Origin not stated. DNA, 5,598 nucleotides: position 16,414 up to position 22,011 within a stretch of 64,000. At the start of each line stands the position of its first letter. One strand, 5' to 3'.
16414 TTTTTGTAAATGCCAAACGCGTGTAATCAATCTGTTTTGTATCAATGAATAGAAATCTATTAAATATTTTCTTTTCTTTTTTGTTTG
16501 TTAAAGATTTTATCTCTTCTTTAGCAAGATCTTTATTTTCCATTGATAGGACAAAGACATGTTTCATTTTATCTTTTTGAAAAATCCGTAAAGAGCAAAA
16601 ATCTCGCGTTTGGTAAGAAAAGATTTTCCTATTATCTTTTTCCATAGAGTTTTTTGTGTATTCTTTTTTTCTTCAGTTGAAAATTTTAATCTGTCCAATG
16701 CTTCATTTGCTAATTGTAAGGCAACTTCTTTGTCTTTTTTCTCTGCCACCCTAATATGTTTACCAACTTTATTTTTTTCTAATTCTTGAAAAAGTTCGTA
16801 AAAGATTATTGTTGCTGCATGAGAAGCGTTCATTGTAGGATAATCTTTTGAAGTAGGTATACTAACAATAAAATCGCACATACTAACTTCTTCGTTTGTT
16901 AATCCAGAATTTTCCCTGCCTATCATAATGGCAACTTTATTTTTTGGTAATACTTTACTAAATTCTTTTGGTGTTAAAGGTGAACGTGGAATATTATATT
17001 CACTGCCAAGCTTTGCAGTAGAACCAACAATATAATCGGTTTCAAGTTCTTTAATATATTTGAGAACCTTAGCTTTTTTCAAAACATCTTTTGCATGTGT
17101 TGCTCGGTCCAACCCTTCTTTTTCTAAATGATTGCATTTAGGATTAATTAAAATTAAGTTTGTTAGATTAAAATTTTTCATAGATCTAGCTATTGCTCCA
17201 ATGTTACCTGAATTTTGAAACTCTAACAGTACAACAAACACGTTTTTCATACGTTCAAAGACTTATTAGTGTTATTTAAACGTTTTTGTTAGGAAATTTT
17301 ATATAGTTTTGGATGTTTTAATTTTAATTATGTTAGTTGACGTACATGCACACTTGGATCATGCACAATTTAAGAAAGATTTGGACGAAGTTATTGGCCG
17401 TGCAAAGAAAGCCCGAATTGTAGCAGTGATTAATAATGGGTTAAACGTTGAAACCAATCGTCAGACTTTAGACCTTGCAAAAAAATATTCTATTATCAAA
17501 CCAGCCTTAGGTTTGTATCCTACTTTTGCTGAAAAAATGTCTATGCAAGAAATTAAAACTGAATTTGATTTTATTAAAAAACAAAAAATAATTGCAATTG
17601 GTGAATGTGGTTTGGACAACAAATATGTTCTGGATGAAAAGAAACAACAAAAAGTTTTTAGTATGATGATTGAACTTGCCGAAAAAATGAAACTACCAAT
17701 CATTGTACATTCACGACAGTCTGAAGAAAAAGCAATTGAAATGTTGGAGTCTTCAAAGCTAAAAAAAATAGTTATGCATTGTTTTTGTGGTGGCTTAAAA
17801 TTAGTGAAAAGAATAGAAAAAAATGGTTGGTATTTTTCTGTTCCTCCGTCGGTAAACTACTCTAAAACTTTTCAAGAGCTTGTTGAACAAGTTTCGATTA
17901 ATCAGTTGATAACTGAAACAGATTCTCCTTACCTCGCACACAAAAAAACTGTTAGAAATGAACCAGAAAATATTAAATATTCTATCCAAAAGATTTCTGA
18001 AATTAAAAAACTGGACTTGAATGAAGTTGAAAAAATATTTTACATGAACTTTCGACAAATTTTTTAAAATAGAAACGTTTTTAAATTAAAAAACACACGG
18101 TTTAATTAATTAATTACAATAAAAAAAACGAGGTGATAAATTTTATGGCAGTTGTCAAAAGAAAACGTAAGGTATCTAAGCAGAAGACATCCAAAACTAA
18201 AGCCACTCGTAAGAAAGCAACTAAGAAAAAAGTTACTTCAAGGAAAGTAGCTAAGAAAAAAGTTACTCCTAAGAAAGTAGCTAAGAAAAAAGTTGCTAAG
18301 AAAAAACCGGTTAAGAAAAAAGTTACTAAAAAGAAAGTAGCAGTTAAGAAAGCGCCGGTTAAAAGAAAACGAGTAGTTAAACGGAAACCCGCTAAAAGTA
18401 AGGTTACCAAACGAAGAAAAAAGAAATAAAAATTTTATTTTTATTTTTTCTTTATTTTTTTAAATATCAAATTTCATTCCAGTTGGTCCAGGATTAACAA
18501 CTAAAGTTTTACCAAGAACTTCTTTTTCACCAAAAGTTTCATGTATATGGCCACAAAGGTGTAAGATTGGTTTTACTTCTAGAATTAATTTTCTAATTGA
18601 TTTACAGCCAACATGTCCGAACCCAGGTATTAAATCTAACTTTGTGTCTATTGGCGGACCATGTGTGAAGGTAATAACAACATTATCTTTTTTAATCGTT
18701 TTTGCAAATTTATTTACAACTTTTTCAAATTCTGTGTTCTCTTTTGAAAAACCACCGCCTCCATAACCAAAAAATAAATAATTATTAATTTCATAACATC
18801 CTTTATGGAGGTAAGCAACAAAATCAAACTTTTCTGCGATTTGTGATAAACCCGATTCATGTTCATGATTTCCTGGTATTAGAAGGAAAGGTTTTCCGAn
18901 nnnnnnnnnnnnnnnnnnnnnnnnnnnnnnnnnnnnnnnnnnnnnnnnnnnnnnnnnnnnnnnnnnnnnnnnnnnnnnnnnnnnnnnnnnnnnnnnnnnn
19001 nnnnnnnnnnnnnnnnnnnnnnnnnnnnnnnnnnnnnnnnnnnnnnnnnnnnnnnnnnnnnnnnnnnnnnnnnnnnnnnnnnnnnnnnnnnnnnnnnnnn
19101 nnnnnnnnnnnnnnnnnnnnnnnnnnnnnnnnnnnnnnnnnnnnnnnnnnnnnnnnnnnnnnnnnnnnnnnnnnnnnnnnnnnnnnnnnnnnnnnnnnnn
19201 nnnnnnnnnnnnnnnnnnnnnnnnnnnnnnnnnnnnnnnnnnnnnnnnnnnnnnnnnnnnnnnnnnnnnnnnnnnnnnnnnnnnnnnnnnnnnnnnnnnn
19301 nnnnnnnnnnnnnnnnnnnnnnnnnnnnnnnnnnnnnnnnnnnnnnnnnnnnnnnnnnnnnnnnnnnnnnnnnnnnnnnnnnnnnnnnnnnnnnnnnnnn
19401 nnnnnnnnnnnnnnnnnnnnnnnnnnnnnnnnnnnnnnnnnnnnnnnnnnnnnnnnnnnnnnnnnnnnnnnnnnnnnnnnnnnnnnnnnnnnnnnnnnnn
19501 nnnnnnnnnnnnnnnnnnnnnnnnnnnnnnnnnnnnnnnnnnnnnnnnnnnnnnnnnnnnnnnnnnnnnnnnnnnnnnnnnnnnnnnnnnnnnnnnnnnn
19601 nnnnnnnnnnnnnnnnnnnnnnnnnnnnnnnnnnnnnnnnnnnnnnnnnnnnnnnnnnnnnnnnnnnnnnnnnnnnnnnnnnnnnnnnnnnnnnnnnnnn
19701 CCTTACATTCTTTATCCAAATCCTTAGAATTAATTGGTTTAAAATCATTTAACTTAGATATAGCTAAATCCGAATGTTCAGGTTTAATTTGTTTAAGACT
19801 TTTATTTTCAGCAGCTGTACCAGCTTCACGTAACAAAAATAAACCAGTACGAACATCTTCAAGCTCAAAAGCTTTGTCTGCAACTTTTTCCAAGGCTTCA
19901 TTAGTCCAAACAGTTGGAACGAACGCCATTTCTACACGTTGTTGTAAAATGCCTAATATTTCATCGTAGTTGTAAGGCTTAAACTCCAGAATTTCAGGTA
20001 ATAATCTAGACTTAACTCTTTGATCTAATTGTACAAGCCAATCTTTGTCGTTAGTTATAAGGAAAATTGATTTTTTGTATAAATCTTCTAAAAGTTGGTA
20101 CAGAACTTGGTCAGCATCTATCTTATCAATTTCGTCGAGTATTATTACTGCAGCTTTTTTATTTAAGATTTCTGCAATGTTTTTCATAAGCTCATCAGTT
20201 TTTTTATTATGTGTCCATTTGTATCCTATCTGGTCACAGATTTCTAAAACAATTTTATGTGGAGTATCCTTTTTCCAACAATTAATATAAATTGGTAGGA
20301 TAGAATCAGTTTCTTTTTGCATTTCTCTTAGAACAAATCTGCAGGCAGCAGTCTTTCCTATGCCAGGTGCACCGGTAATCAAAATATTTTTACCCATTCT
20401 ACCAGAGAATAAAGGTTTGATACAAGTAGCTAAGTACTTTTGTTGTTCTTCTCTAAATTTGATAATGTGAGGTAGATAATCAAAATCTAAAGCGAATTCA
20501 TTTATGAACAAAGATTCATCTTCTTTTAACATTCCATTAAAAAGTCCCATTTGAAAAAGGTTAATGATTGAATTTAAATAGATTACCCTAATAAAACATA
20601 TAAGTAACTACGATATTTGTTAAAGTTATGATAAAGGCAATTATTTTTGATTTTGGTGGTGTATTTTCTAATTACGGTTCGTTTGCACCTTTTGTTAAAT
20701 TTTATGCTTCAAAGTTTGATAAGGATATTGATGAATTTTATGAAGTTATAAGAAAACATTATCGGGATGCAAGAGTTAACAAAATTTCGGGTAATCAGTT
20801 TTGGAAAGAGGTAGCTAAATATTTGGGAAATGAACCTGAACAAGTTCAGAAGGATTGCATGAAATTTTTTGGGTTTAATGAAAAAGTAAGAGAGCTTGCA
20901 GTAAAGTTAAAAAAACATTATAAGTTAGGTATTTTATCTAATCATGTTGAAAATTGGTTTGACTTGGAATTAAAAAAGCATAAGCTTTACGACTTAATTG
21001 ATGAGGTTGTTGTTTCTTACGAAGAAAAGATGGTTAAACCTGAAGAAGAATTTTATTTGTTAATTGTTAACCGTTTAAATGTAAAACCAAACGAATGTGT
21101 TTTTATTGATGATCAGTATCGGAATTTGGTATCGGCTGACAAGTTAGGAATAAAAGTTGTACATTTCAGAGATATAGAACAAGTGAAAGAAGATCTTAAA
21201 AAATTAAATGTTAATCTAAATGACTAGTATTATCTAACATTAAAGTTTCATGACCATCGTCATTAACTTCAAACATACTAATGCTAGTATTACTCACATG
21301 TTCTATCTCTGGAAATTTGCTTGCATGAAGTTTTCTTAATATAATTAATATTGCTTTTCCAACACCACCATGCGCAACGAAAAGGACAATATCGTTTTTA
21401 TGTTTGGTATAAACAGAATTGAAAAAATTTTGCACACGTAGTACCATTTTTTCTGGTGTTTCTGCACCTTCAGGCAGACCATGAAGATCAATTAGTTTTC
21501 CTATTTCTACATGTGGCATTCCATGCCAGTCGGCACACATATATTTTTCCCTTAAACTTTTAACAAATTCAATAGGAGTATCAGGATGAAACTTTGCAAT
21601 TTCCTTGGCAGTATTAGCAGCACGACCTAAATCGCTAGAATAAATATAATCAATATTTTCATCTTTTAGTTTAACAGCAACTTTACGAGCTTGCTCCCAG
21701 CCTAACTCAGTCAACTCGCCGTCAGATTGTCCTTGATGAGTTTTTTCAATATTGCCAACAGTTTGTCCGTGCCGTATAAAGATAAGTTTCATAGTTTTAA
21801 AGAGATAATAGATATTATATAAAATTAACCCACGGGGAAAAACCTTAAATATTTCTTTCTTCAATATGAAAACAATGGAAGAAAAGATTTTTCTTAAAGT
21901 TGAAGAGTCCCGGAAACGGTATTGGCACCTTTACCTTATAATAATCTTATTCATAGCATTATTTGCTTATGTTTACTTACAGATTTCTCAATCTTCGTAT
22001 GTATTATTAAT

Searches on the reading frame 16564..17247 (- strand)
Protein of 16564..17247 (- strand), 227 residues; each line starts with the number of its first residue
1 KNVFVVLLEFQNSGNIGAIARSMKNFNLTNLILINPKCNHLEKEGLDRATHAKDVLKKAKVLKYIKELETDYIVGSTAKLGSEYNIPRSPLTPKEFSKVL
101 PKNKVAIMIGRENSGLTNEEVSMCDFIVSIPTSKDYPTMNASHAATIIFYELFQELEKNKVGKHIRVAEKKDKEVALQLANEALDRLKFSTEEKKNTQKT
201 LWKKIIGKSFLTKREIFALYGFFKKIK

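Call 82: search_protein_families(library=pfam, proteins=[window:16564-17247:-], max_evalue=0.00001)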
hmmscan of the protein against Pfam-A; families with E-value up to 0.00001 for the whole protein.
window:16564-17247:- (227 aa): 1 family
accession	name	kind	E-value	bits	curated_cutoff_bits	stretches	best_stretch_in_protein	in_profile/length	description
PF00588.24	SpoU_methylase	-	3.1e-27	95.9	29.7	1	3-150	2-142/142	SpoU rRNA Methylase family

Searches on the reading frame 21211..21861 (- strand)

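Call 83: search_protein_families(library=pfam, proteins=[window:21211-21861:-], max_evalue=0.00001)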
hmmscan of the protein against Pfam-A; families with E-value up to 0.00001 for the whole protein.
window:21211-21861:- (216 aa): 1 family
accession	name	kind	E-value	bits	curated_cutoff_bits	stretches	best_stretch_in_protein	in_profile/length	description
PF00300.27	His_Phos_1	-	1.6e-39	136.1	21.7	1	26-210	1-192/194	Histidine phosphatase superfamily (branch 1)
